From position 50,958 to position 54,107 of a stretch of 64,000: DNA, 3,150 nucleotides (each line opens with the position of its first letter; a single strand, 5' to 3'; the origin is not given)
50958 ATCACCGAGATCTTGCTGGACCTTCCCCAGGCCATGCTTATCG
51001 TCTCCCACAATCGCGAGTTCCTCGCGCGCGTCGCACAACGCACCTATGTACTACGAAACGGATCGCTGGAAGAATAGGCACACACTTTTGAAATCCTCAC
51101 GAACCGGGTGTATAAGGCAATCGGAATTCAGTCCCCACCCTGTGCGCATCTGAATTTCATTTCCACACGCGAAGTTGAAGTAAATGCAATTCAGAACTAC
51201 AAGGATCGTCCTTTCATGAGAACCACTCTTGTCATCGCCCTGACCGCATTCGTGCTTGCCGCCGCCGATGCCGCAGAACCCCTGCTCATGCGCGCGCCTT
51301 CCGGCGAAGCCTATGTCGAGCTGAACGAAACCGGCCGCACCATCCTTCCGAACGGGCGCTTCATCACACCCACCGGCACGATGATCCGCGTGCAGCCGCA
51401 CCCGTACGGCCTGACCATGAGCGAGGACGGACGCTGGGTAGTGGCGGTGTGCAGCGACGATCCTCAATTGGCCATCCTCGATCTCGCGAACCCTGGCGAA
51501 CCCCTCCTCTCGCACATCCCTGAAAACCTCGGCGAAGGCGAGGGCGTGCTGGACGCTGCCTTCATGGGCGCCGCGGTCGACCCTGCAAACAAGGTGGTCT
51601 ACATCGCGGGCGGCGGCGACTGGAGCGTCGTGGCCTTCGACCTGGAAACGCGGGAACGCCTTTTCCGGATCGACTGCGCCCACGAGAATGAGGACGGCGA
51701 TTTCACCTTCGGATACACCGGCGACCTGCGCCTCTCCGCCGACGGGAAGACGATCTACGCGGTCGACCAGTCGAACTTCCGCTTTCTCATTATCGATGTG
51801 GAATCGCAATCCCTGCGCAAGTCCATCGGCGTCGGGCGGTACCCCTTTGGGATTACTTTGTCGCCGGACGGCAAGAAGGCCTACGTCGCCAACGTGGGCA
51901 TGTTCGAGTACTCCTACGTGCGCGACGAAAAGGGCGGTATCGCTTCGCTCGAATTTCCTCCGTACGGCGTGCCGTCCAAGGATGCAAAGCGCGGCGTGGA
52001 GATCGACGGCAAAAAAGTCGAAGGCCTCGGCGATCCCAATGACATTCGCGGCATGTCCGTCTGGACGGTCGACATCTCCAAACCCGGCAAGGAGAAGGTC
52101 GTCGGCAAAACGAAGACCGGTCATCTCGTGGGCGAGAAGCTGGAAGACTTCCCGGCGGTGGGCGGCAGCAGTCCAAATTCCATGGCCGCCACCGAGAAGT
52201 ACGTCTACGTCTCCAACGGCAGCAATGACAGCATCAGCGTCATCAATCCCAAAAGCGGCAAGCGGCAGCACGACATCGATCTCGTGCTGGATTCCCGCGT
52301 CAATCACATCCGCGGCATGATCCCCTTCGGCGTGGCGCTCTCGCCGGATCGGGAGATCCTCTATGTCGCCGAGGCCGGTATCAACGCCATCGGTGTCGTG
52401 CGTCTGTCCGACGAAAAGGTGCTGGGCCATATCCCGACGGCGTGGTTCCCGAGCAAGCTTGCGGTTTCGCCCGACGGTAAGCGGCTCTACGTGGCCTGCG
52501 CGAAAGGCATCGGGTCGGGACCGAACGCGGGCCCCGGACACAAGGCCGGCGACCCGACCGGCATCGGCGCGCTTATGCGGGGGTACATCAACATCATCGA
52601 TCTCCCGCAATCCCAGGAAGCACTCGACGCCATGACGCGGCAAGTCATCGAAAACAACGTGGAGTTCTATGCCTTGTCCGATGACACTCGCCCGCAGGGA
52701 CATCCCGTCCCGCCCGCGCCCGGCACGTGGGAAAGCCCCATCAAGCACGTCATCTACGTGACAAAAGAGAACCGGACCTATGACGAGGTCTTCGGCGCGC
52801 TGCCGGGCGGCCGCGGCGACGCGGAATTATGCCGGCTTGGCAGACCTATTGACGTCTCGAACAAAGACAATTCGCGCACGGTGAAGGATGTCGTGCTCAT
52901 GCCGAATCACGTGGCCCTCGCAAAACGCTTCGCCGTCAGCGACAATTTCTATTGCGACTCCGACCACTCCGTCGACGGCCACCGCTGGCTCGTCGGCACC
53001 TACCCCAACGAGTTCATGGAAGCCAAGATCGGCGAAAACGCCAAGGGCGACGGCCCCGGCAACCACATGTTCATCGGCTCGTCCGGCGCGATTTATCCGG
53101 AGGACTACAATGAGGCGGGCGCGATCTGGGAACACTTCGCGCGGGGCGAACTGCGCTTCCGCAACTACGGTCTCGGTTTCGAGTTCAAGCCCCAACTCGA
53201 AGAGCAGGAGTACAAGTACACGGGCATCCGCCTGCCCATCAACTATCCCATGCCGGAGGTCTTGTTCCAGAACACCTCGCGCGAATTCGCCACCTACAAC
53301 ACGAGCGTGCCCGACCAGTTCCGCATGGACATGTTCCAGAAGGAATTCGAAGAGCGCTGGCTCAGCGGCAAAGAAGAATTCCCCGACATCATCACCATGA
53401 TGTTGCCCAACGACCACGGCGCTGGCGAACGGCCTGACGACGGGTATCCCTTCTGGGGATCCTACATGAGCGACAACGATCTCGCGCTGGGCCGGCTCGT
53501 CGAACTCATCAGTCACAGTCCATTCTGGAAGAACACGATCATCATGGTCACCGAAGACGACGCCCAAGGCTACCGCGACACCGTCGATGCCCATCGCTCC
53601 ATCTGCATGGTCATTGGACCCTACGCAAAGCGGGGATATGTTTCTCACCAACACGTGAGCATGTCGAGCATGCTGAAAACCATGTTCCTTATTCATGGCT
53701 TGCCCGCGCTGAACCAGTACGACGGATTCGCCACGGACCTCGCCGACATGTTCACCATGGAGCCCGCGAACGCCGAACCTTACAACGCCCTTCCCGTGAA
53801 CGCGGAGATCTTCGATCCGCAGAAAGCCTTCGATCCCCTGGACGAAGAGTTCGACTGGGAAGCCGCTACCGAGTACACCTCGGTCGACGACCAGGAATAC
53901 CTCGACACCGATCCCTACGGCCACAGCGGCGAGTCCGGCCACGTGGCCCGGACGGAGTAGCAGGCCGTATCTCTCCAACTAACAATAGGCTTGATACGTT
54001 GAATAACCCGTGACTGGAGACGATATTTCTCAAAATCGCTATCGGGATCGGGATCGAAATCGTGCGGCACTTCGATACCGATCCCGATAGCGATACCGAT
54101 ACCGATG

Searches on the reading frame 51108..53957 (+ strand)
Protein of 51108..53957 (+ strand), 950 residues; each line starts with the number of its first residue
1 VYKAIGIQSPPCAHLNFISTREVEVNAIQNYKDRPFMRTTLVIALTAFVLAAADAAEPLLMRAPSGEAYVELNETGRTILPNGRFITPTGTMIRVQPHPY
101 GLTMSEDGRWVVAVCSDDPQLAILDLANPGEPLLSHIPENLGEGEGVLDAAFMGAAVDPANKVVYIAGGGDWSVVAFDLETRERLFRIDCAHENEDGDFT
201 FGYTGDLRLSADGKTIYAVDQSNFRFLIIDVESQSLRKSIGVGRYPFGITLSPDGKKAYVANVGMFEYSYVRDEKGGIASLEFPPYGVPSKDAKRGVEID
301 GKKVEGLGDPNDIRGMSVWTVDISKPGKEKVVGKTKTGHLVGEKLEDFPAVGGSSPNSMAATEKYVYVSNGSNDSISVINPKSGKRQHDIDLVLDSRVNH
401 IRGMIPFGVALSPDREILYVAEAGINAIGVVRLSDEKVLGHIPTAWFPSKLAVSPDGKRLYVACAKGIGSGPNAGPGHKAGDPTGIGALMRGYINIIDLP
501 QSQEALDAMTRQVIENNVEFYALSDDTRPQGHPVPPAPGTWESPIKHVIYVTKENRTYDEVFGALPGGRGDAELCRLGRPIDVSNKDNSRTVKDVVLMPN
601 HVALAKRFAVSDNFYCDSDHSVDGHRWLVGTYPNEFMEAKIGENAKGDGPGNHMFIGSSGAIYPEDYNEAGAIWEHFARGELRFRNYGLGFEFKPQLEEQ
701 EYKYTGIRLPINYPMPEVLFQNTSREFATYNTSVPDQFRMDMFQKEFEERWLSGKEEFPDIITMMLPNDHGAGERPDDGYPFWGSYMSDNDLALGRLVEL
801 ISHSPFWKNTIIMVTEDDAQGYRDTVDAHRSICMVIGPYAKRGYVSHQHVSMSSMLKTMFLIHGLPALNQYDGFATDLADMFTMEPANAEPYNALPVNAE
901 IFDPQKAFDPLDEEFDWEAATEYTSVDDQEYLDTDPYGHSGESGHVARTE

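Call 88: search_protein_families(library=pfam, proteins=[window:51108-53957:+], max_evalue=0.00001)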
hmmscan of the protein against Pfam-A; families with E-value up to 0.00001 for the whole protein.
window:51108-53957:+ (950 aa): 2 families
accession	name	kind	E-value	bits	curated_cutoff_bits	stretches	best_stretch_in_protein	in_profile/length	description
PF04185.19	Phosphoesterase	-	1.1e-11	45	23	1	599-866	108-356/356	Phosphoesterase family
PF10282.15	Lactonase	-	2.1e-07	30.9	21.7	0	96-262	142-309/344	Lactonase, 7-bladed beta-propeller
